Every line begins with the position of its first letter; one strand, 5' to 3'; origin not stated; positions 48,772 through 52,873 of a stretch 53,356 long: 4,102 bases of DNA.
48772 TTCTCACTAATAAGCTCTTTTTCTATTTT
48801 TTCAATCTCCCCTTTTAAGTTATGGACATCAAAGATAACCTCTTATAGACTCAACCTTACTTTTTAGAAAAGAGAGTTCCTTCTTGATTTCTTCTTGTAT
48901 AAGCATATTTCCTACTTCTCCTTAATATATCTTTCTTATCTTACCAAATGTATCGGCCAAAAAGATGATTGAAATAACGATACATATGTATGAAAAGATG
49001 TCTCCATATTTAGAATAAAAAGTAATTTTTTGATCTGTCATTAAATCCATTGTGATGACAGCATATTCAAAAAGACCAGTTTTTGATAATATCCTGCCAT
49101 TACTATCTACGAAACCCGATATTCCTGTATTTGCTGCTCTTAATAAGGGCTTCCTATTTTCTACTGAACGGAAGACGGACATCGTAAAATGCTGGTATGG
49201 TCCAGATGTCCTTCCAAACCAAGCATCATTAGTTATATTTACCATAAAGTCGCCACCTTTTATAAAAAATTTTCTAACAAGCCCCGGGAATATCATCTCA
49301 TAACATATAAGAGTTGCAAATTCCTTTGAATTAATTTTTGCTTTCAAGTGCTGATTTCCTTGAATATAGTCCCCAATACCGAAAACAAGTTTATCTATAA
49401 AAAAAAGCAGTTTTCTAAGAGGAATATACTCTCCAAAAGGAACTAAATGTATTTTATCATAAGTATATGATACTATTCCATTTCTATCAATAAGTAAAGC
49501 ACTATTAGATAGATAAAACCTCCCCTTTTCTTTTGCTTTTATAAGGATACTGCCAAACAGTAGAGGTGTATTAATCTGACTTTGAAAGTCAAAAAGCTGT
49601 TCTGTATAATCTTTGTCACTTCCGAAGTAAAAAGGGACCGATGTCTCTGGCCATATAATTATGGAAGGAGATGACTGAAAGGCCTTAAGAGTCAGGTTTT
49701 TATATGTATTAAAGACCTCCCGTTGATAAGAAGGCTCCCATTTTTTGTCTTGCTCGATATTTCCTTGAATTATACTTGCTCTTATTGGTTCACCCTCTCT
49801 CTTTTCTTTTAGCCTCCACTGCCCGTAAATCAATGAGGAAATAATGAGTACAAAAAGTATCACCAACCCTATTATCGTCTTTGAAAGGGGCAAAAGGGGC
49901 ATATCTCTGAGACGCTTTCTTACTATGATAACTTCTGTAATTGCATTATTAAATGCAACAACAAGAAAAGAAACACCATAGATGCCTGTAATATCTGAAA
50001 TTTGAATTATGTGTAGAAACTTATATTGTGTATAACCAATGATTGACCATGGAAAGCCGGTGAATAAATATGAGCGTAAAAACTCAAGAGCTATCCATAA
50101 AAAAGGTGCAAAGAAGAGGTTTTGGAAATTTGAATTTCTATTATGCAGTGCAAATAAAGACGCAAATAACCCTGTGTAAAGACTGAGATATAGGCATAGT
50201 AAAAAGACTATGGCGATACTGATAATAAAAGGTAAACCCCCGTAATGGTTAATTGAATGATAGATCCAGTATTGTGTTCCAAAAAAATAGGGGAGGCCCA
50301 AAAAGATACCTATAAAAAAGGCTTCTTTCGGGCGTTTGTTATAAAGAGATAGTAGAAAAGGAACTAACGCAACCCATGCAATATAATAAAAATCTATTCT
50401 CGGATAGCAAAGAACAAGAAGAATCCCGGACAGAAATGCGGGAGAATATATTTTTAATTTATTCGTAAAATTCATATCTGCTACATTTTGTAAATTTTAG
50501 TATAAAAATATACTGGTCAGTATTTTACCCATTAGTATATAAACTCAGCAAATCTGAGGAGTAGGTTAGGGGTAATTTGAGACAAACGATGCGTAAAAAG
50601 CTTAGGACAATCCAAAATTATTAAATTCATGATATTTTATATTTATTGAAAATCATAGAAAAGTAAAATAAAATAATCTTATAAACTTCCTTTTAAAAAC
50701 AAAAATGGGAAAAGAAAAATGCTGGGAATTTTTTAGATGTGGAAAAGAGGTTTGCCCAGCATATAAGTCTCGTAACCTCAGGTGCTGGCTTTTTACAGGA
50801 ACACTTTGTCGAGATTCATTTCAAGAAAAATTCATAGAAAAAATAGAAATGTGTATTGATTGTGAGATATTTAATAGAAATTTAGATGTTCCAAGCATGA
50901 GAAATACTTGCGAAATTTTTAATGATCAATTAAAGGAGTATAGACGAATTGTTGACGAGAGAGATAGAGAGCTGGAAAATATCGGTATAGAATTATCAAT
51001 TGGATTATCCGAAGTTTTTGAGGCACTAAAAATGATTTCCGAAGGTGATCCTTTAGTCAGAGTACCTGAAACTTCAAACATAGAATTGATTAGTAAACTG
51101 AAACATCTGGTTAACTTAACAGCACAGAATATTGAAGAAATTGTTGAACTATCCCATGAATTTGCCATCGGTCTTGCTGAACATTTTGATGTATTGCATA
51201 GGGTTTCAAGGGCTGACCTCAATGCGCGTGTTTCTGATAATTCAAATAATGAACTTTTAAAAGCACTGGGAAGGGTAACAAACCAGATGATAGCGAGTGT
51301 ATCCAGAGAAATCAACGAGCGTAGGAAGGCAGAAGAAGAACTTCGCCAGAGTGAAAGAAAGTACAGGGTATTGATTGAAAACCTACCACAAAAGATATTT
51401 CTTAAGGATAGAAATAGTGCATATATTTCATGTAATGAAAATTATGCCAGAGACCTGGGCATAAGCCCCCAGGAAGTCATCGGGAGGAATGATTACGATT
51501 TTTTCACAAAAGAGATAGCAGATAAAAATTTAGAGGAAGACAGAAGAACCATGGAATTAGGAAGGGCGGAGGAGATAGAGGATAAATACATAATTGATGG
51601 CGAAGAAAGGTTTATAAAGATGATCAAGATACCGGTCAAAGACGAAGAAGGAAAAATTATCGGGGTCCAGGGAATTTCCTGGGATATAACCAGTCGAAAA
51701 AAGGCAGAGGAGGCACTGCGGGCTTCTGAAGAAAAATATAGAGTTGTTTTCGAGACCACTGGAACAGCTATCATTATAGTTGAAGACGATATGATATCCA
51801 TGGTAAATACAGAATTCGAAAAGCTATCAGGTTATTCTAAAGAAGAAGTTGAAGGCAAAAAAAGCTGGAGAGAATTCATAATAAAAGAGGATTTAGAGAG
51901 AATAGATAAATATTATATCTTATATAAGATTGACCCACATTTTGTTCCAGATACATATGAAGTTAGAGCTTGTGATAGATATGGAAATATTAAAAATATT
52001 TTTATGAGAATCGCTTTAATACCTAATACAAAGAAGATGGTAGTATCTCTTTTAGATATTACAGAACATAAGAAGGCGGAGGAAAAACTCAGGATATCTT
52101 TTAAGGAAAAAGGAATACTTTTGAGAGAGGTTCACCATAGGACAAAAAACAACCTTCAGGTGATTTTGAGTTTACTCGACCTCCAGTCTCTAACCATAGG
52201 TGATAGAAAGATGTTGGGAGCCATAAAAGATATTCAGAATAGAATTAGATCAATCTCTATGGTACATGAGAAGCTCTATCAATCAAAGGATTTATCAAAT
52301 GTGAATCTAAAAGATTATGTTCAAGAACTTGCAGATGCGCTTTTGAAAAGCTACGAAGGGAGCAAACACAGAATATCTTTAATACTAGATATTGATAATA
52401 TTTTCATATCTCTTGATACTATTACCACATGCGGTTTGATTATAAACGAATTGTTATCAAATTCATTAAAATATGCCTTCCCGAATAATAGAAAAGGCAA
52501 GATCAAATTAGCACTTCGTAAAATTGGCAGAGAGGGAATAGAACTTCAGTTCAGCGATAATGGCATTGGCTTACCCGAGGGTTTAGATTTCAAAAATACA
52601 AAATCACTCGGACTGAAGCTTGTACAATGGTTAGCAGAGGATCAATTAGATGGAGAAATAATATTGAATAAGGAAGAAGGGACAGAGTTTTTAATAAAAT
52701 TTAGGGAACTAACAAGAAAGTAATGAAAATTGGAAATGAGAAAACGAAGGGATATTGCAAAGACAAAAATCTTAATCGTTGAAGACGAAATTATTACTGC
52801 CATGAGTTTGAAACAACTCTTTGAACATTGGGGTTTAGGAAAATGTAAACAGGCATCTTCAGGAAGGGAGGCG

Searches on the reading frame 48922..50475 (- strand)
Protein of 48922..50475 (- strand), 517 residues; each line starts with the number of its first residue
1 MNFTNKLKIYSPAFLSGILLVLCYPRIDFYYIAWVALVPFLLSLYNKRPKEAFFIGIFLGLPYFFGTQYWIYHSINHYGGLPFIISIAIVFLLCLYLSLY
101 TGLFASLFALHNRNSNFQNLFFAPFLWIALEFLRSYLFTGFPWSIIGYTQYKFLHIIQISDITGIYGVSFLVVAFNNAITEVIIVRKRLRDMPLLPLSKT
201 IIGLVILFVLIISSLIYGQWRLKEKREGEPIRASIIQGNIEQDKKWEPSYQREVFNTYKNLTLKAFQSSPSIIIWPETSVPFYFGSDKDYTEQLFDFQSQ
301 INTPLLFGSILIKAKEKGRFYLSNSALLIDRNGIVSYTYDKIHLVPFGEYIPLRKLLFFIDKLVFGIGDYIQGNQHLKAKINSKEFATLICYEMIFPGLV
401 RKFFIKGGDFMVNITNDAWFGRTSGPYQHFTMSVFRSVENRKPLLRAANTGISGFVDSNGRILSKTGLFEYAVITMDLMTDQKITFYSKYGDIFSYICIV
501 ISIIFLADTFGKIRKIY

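Call 63: search_protein_families(library=ncbifam, proteins=[window:48922-50475:-], max_evalue=1e-10)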
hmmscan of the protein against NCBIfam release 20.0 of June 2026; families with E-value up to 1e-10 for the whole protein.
window:48922-50475:- (517 aa): 2 families
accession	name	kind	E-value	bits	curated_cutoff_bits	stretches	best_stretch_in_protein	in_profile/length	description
TIGR00546.1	lnt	equivalog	3e-108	362.5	132.9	1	62-462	4-395/395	apolipoprotein N-acyltransferase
NF008934.0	PRK12291.1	equivalog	2e-26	93.3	427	1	34-451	44-404/419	apolipoprotein N-acyltransferase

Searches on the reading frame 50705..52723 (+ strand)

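Call 63: search_protein_families(library=ncbifam, proteins=[window:50705-52723:+], max_evalue=1e-10)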
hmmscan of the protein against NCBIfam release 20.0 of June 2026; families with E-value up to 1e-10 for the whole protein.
window:50705-52723:+ (672 aa): 10 families
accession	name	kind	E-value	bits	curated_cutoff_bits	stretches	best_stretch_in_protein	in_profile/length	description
TIGR00229.1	sensory_box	domain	5e-37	126.8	22.9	2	339-462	1-126/126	PAS domain S-box protein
NF051872.1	HisKinPhyk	equivalog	1.9e-31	109.3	750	1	457-660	331-528/537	sensor histidine kinase PhyK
NF008302.0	PRK11091.1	equivalog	8.1e-24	83.8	838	1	190-345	127-284/779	aerobic respiration two-component sensor histidine kinase ArcB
NF010077.0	PRK13559.1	subfamily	1.2e-23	83.7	361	1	448-654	153-344/364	hypothetical protein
NF047874.1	MASE3_PAS_HK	subfamily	4.6e-23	81.8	560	0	185-336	236-383/655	MASE3 domain-containing sensor histidine kinase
NF052306.1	BluLightHisKinLov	equivalog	1.2e-22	80.3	450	1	360-657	43-322/334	blue-light-activated histidine kinase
NF045595.1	HK_scytonemin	equivalog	5.3e-18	64.7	865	1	198-624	135-576/637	scytonemin biosynthesis sensor histidine kinase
NF053781.1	cdiGMPphdstlr2612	equivalog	9e-18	63.3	1600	0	298-422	670-794/1268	Tlr1612 family c-di-GMP phosphodiesterase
NF041880.1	EPS_EpsF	equivalog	5.5e-17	61.4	900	0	205-345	134-274/492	response regulator EpsF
NF041777.1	sens_FixL_Rhizob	equivalog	2.3e-16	59.5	850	0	299-409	79-189/485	sensor protein FixL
